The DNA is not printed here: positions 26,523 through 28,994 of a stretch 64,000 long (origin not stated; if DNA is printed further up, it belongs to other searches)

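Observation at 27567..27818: Arginyl-tRNA synthetase with an embedded release-factor (RF2-like) peptidyl-tRNA-hydrolase domain lacking the GGQ loop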

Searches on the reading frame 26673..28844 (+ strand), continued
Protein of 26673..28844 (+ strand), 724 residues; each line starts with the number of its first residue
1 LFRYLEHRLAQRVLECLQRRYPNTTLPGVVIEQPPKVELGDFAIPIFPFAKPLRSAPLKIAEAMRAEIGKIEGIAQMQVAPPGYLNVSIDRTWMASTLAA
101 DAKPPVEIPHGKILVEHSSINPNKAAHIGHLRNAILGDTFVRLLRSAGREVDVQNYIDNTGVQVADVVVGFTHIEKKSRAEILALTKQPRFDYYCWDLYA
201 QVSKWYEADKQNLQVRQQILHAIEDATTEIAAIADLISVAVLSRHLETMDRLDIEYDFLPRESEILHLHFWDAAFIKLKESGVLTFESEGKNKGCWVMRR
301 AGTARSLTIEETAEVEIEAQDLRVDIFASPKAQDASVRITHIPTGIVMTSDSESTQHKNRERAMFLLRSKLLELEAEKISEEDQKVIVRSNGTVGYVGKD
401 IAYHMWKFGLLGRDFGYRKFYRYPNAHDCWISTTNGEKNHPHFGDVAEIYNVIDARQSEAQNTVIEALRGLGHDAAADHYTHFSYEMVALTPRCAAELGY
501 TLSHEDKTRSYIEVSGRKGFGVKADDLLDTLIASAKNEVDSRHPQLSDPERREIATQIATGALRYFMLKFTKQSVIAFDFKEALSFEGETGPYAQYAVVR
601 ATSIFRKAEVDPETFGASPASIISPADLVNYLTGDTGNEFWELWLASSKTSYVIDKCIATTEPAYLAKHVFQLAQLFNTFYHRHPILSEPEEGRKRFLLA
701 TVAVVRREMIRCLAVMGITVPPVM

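Call 6: search_solved_structures(query=window:26673-28844:+, max_evalue=0.001, show_alignments=2)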
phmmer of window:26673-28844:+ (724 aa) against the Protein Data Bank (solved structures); distinct sequences matched with E-value up to 0.001: 55.
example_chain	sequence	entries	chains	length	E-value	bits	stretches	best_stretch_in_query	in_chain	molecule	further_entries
2zue_A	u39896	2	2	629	1.7e-78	267.4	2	386-722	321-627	Arginyl-tRNA synthetase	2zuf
1iq0_A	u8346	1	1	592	4.5e-67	229.7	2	30-300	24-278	ARGINYL-TRNA SYNTHETASE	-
4oby_A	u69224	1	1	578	6.7e-36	126.6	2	517-700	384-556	Arginine--tRNA ligase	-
5b63_A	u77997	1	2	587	7e-36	126.6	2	517-700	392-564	Arginine--tRNA ligase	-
5yym_A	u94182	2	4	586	7e-36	126.6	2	517-700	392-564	Arginine--tRNA ligase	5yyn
6ao8_A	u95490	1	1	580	4.5e-31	110.7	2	517-721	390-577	Arginine--tRNA ligase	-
4zaj_A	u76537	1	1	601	4.9e-18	67.6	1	15-168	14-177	Arginine--tRNA ligase, cytoplasmic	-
4r3z_B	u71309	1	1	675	7.3e-18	67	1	15-168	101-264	Arginine--tRNA ligase, cytoplasmic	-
4q2t_A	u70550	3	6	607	9.3e-18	66.7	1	15-168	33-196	Arginine--tRNA ligase, cytoplasmic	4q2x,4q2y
1bs2_A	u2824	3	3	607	1.9e-17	65.7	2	109-290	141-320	PROTEIN (ARGINYL-TRNA SYNTHETASE) | ARGINYL-TRNA SYNTHETASE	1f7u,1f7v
5jld_A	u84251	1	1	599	7.6e-13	50.4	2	548-718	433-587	Arginyl-tRNA synthetase, putative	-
5mgp_z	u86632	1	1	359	1.9e-11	45.8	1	309-386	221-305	Peptide chain release factor 2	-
6ot3_A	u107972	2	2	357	2.5e-11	45.4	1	309-386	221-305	Peptide chain release factor 2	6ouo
6ost_7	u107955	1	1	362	2.6e-11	45.4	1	309-386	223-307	Peptide chain release factor 2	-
1ml5_Z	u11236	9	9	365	2.6e-11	45.4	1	309-386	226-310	Peptide chain release factor 2 | Peptide chain release factor RF2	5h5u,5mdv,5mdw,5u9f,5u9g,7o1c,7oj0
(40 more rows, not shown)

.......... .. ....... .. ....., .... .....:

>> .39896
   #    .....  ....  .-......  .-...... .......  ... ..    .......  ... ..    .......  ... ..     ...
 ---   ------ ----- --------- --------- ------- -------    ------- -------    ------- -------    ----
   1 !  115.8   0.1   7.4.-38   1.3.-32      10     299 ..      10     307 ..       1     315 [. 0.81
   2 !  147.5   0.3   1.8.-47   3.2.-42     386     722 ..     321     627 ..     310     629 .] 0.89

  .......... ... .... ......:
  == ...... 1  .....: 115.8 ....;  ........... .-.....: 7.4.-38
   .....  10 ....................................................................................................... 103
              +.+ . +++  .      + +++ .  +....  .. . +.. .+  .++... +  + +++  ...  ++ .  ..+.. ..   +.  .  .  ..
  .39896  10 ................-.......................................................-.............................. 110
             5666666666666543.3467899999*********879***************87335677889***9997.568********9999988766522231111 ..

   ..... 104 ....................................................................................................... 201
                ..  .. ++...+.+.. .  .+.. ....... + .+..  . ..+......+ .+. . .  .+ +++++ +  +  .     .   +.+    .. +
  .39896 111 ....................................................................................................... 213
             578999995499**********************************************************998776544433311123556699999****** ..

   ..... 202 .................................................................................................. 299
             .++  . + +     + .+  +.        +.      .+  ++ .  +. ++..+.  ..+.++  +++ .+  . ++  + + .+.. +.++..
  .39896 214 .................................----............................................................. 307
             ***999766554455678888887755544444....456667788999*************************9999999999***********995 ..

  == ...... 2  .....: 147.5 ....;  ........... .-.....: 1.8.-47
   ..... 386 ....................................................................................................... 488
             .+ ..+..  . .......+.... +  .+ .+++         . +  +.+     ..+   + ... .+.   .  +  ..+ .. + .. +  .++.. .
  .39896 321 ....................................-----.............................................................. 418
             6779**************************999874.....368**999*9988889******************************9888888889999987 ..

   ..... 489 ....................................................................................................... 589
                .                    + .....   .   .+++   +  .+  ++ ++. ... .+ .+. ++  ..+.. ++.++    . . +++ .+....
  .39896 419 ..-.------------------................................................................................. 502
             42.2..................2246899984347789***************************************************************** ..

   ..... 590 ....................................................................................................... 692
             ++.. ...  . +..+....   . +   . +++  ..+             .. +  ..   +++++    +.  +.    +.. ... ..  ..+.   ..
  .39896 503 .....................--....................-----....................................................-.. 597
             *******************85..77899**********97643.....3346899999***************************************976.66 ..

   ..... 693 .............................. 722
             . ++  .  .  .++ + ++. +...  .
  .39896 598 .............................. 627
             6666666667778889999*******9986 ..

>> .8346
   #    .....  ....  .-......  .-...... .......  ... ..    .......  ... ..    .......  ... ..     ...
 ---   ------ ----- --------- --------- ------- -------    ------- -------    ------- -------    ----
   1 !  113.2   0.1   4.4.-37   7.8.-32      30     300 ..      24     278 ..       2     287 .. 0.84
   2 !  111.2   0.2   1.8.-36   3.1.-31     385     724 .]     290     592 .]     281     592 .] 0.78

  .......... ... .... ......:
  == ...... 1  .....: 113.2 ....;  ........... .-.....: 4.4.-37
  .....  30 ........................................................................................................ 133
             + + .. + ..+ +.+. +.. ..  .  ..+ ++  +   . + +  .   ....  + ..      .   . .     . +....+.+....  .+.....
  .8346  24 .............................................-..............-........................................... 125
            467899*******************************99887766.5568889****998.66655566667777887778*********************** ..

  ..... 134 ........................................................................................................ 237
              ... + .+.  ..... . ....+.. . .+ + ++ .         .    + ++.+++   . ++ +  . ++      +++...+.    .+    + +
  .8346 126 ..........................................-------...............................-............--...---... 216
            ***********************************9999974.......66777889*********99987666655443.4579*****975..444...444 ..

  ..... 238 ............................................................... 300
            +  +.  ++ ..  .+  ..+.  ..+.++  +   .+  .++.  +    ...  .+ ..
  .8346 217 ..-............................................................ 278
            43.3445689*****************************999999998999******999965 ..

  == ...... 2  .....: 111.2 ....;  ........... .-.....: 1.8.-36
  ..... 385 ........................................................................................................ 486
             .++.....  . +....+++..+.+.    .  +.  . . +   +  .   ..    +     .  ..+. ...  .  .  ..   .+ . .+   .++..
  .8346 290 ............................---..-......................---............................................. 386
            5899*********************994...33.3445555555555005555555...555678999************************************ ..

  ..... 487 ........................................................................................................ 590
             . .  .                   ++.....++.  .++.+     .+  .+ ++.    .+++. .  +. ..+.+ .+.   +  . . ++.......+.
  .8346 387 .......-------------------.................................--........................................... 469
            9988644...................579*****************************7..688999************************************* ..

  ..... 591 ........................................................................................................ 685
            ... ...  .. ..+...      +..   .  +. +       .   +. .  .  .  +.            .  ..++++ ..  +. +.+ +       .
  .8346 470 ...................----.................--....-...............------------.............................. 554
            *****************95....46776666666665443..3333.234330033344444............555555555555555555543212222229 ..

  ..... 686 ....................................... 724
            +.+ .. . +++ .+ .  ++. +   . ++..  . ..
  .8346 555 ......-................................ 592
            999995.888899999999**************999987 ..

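Call 20: find_encoding_contigs(protein=P0030, flank=6000, max_places=2)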
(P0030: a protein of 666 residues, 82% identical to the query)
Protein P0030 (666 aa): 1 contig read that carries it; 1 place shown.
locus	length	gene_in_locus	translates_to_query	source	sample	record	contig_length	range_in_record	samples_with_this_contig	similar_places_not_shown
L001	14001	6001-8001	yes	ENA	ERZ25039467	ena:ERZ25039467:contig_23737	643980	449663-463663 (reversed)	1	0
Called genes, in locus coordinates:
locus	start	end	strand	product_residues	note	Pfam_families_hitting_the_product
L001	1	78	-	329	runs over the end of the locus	PF00348:polyprenyl_synt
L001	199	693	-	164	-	PF04461:YajQ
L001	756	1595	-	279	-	PF01026:TatD_DNase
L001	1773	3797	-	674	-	PF00133:tRNA-synt_1, PF01406:tRNA-synt_1e (weak), PF09334:tRNA-synt_1g, PF00133:tRNA-synt_1, PF19303:Anticodon_3 (weak), PF08264:Anticodon_1 (weak), PF01588:tRNA_bind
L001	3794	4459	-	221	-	PF01209:Ubie_methyltran, PF13489:Methyltransf_23, PF01728:FtsJ (weak), PF13847:Methyltransf_31, PF08241:Methyltransf_11, PF08242:Methyltransf_12, PF13649:Methyltransf_25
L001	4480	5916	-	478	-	PF01969:Ni_insertion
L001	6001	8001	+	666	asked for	PF03485:Arg_tRNA_synt_N, PF00750:tRNA-synt_1d, PF05746:DALR_1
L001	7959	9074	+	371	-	PF00561:Abhydrolase_1, PF12146:Hydrolase_4 (weak), PF12697:Abhydrolase_6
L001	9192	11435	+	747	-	PF01734:Patatin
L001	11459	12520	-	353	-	PF08240:ADH_N, PF01262:AlaDh_PNT_C (faint), PF00107:ADH_zinc_N, PF13602:ADH_zinc_N_2 (weak)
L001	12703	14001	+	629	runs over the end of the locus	PF02129:Peptidase_S15, PF00326:Peptidase_S9 (faint), PF08530:PepX_C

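Call 21: find_encoding_contigs(protein=P0001, flank=6000, max_places=2)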
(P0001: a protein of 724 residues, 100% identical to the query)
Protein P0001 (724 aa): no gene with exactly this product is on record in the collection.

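Call 23: predict_structure(alignment_id=A2)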
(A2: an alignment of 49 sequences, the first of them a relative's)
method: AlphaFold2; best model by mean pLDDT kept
length: 724 residues; sequences in the alignment: 49
mean_pLDDT: 61.9   pTM: 0.42
mean pLDDT of the five models: 61.9, 60.3, 58.6, 57.9, 52.9
residues with pLDDT >= 90: 18; 70-90: 277; 50-70: 199; < 50: 230
segments of 3 or more residues with pLDDT < 50: 26-57, 81-83, 110-133, 146-151, 155-159, 248-269, 306-313, 407-409, 412-464, 479-490, 511-522, 565-591, 659-663
pLDDT, mean of each block of 10 residues (from residue 1): 75 74 53 32 29 42 78 78 63 79 65 31 33 51 48 49 80 92 81 71 80 85 79 78 52 32 40 61 71 74 51 67 78 72 83 83 84 69 69 56 53 42 35 35 40 45 48 49 41 55 56 39 56 67 73 67 48 30 32 69 84 69 77 79 79 60 56 81 87 88 87 69 47
secondary structure, 60 per line:
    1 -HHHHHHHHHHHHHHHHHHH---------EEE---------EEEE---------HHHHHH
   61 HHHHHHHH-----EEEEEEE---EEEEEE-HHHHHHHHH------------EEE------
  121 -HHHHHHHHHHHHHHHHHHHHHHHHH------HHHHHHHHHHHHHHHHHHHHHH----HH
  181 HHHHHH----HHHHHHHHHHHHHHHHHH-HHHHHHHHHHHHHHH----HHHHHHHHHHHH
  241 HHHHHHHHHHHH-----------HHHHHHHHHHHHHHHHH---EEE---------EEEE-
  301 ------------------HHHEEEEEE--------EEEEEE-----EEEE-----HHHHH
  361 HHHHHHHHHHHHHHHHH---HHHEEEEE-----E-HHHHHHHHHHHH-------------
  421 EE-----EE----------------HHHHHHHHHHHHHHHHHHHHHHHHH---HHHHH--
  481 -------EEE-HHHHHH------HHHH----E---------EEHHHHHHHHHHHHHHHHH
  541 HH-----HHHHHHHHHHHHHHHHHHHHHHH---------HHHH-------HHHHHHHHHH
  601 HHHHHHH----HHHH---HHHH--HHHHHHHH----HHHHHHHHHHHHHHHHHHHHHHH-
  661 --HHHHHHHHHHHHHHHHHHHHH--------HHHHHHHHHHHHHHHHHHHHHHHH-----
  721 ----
elements in order (helices of 4 or more, strands of 3 or more residues): H2-20 E30-32 E42-45 H55-68 E74-80 E84-89 H91-99 E112-114 H122-146 H153-174 H179-186 H191-208 H210-224 H229-252 H264-280 E284-286 E296-299 E322-327 E336-341 E347-350 H356-377 E384-388 H396-407 H446-470 H474-478 E488-490 H492-497 H504-507 H524-542 H548-570 H580-583 H591-607 H612-615 H619-622 H625-632 H637-659 H663-683 H692-715

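Call 36: search_protein_families(library=pfam, proteins=[P0086, P0063], max_evalue=0.01)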
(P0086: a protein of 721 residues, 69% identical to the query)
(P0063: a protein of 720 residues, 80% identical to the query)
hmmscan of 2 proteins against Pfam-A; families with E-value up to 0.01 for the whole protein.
P0086 (721 aa): 6 families
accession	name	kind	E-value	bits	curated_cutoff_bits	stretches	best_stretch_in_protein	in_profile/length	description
PF00750.26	tRNA-synt_1d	-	3.8e-16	59.4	23.3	1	96-332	4-238/349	tRNA synthetases class I (R), catalytic domain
PF03485.21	Arg_tRNA_synt_N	-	2.7e-14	54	21.5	1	15-88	9-84/85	Arginyl tRNA synthetase N terminal domain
PF05746.21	DALR_1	-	1.4e-13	51.4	22.3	1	635-721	32-117/117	DALR anticodon binding domain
PF00472.26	RF-1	-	6.1e-07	29.8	35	1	585-620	34-70/116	RF-1 domain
PF00133.28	tRNA-synt_1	-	0.00028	20.2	22.7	1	125-211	37-120/414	tRNA synthetases class I (I, L, M and V)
PF09334.17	tRNA-synt_1g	-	0.0008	18.7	20.1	1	122-163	10-51/391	tRNA synthetases class I (M)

P0063 (720 aa): 7 families
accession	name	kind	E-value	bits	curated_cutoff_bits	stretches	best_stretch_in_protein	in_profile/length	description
PF00750.26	tRNA-synt_1d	-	3.8e-16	59.5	23.3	1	111-254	20-156/349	tRNA synthetases class I (R), catalytic domain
PF03485.21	Arg_tRNA_synt_N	-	2.8e-15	57.2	21.5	1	9-89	3-85/85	Arginyl tRNA synthetase N terminal domain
PF05746.21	DALR_1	-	3.2e-15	56.7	22.3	1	592-720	2-117/117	DALR anticodon binding domain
PF09334.17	tRNA-synt_1g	-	3.1e-05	23.4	20.1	1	122-163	10-51/391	tRNA synthetases class I (M)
PF00133.28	tRNA-synt_1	-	0.00011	21.5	22.7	1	125-213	37-122/414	tRNA synthetases class I (I, L, M and V)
PF00472.26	RF-1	-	0.00046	20.5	35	1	321-381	5-75/116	RF-1 domain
PF01406.26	tRNA-synt_1e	-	0.002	18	27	1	124-256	21-131/301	tRNA synthetases class I (C) catalytic domain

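Call 68: list_cluster_members(proteins=[P0001, P0063, P0086, P0289, P0283, P0121])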
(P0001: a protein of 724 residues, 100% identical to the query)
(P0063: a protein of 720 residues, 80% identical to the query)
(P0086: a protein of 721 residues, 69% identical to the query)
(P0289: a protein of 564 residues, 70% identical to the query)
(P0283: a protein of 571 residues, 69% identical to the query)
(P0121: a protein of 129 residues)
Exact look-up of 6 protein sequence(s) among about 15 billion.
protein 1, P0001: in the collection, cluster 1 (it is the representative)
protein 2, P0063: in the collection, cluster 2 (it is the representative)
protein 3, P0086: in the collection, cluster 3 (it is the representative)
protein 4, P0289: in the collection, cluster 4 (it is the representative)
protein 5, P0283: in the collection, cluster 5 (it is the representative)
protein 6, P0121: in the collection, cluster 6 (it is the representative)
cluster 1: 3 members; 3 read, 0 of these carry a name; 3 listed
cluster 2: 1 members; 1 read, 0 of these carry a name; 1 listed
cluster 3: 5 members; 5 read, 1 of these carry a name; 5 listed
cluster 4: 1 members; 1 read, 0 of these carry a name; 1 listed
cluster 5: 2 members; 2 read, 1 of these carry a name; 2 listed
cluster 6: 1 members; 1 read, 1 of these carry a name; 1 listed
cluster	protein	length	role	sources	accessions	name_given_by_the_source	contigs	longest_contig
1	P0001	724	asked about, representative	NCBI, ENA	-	-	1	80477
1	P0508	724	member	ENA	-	-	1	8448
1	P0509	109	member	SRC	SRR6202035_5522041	-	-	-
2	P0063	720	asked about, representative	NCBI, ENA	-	-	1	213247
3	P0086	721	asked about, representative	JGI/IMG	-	-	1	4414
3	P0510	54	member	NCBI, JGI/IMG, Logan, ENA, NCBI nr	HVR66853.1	MAG TPA: Flp family type IVb pilin [Verrucomicrobiae bacterium] | Flp family type IVb pilin [Verrucomicrobiae bacterium]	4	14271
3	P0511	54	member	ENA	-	-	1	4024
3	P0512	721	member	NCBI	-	-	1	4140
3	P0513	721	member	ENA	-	-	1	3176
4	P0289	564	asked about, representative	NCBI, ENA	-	-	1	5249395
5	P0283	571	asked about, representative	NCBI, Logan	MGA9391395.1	MAG: glutamate--tRNA ligase family protein [Candidatus Sulfotelmatobacter sp.]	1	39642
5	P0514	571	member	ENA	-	-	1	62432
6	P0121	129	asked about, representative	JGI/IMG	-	protein subunit release factor A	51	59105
